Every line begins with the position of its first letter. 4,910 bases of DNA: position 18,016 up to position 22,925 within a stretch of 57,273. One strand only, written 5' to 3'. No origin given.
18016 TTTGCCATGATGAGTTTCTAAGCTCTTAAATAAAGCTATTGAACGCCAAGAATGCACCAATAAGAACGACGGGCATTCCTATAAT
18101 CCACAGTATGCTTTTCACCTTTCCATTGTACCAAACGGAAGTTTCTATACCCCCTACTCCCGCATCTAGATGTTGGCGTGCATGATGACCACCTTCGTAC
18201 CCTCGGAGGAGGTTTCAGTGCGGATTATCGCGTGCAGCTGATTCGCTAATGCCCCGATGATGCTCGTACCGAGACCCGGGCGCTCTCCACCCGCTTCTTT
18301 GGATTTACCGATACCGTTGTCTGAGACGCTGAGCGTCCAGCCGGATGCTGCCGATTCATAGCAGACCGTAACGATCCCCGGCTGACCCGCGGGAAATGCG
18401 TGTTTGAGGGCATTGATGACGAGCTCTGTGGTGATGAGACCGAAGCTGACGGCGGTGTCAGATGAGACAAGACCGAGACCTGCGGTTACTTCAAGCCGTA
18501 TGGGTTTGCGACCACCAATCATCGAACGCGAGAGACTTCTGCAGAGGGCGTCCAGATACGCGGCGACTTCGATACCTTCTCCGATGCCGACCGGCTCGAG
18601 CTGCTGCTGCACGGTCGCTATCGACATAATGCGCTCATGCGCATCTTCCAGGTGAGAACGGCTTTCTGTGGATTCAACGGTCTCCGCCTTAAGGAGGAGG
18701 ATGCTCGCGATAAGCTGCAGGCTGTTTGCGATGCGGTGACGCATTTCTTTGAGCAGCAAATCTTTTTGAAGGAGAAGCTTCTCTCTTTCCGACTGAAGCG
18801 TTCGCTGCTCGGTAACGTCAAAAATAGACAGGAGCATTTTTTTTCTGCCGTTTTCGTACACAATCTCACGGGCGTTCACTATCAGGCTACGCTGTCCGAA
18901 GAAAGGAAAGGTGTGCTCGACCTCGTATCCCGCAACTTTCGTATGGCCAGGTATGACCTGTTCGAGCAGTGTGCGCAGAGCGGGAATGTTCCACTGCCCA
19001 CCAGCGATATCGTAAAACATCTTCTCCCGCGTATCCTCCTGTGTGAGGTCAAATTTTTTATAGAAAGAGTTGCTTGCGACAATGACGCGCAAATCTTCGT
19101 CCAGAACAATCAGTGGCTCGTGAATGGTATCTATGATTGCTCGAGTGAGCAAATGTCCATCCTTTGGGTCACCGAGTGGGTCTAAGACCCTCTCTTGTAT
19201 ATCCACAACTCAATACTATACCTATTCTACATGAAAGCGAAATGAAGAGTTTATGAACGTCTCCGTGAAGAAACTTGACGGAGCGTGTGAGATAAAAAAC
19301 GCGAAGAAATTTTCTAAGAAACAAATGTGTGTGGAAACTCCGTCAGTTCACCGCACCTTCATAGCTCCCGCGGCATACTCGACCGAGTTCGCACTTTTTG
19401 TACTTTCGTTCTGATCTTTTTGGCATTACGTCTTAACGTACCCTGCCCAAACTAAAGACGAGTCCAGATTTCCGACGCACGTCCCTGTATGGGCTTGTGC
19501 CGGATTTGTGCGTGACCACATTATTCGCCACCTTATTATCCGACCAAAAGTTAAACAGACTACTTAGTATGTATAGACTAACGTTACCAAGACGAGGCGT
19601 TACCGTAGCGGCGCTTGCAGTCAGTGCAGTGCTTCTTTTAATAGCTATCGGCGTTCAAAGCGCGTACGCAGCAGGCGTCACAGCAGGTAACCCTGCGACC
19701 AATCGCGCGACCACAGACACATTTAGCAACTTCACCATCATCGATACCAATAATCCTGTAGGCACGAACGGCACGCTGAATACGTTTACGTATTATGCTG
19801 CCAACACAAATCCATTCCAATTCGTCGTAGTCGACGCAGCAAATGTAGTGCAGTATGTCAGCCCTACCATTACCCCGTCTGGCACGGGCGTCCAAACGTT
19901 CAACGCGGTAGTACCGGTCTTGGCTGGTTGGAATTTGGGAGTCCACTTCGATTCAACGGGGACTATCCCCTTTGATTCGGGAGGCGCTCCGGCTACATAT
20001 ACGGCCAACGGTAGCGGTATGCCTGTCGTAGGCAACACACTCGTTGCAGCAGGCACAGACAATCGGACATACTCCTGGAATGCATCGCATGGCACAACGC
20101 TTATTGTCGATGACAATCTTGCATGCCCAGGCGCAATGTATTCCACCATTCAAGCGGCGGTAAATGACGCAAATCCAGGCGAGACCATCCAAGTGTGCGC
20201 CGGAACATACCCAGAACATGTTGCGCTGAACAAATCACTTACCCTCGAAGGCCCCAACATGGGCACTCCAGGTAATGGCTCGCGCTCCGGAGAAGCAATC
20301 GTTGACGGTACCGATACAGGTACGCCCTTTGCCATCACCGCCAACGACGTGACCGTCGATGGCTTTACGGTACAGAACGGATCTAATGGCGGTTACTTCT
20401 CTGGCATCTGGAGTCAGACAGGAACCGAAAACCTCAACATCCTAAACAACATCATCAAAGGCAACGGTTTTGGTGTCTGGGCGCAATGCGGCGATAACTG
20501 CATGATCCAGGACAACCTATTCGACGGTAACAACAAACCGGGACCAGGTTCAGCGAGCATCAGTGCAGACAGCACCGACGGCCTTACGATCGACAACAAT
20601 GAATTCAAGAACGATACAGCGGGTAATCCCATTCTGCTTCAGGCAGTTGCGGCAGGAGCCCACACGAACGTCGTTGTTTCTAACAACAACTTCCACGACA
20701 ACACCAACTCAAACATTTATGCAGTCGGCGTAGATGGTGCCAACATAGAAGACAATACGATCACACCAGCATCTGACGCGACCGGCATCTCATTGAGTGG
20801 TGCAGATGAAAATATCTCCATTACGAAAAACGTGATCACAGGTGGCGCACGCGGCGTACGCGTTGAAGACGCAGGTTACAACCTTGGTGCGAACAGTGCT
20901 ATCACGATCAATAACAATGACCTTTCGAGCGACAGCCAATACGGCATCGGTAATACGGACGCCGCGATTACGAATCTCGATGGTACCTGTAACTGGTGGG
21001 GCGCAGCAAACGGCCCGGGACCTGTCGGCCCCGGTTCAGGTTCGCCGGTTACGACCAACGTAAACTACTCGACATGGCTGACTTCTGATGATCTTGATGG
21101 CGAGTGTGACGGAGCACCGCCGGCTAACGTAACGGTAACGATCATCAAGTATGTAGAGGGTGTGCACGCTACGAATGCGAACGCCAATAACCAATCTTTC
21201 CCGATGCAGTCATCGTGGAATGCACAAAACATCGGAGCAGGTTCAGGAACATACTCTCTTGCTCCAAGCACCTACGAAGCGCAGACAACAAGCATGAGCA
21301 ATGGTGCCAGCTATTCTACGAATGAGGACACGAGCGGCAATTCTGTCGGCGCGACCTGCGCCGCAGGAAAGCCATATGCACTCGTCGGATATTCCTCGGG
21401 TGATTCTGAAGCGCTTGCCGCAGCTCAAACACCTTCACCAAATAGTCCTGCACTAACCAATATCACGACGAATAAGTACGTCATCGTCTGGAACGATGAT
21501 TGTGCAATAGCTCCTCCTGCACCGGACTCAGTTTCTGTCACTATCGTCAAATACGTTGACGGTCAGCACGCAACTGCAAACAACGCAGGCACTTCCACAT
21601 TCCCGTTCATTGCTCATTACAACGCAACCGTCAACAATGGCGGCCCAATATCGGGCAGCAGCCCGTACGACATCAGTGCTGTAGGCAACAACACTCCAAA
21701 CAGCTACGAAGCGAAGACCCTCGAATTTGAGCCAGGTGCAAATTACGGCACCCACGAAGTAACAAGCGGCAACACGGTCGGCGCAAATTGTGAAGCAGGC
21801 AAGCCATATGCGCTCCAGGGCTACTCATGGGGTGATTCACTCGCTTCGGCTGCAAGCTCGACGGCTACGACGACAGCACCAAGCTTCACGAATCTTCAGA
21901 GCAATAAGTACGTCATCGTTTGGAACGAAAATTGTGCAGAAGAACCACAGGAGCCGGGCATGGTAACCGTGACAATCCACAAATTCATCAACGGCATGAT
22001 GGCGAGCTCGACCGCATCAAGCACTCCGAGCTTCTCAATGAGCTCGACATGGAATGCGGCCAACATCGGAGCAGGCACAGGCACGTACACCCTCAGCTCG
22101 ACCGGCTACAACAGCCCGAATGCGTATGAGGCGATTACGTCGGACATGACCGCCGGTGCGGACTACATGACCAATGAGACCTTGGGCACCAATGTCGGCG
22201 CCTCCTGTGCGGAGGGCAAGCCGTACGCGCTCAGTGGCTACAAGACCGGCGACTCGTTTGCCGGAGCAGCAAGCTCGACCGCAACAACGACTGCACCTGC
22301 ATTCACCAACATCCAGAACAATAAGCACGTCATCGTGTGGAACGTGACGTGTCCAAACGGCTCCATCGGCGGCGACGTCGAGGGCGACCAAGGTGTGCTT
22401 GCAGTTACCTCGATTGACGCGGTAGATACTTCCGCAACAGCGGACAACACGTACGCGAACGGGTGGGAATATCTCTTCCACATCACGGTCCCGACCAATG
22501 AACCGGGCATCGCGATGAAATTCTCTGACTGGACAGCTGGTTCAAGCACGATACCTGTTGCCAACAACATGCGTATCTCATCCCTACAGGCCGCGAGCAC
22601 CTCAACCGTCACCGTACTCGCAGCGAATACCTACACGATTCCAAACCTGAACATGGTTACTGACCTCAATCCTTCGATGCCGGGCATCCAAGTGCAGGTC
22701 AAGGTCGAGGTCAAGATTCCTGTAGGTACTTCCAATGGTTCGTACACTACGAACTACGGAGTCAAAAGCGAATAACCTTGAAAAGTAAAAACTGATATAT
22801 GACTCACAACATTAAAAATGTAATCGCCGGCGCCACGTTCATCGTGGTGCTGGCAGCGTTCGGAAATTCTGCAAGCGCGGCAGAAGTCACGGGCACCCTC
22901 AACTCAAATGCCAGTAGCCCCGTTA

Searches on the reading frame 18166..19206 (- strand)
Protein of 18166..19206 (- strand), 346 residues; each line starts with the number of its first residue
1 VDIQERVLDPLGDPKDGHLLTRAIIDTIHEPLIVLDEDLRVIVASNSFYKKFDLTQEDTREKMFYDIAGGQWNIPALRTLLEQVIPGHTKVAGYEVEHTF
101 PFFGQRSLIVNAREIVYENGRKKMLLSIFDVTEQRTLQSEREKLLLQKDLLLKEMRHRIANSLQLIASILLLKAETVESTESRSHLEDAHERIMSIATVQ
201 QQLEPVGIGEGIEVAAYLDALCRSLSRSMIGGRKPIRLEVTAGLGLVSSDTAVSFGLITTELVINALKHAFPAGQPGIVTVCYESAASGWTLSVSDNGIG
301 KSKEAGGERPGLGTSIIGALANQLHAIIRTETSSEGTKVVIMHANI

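Call 73: search_protein_families(library=pfam, proteins=[window:18166-19206:-], max_evalue=0.0001)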
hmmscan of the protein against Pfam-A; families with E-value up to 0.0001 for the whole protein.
window:18166-19206:- (346 aa): 3 families
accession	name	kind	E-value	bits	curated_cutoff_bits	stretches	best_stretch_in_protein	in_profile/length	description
PF07568.18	HisKA_2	-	1.4e-16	60.8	22.3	1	154-228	1-75/76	Histidine kinase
PF13581.12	HATPase_c_2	-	1.7e-07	31.7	27.4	1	246-341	23-125/127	Histidine kinase-like ATPase domain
PF02518.31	HATPase_c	-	1.6e-06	29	26.4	1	256-341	7-105/111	Histidine kinase-, DNA gyrase B-, and HSP90-like ATPase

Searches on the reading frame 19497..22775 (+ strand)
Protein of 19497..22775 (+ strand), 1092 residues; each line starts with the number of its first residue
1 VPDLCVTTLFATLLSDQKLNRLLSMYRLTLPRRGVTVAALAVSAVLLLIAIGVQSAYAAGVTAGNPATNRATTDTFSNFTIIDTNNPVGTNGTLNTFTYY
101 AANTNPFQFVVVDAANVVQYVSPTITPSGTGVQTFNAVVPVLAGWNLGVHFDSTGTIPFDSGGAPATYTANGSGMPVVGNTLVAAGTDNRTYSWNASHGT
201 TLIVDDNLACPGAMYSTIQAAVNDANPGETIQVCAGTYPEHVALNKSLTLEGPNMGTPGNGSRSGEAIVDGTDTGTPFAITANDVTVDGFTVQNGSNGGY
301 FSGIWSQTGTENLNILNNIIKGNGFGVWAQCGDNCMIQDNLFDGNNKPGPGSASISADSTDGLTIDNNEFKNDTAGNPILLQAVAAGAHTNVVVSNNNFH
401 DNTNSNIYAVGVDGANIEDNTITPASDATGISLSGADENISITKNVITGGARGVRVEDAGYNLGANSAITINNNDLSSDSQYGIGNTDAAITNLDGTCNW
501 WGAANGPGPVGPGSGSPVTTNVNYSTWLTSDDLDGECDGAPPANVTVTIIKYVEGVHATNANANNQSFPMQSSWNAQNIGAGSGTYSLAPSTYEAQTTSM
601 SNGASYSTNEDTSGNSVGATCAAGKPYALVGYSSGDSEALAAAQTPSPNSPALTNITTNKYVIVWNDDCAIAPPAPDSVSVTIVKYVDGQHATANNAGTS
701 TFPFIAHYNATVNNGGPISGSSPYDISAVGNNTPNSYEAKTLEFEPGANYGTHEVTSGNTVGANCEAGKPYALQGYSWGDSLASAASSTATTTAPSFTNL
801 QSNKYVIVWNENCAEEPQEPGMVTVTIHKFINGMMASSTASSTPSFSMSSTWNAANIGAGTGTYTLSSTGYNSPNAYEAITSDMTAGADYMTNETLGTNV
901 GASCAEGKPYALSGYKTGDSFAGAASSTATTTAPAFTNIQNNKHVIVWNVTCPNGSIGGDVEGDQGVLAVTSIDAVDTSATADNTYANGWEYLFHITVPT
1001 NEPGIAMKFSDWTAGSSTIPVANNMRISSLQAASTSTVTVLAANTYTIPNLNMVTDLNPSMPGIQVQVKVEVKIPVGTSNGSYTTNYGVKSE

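Call 73: search_protein_families(library=pfam, proteins=[window:19497-22775:+], max_evalue=0.0001)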
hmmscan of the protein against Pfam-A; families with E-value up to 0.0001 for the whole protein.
window:19497-22775:+ (1092 aa): 2 families
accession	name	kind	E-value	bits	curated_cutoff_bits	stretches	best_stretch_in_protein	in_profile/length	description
PF13229.12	Beta_helix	-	4.5e-14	52.8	25.9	1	352-489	23-147/158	Right handed beta helix region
PF05048.19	NosD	-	1.7e-09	37.9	23.6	1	355-480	63-174/212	Periplasmic copper-binding protein (NosD)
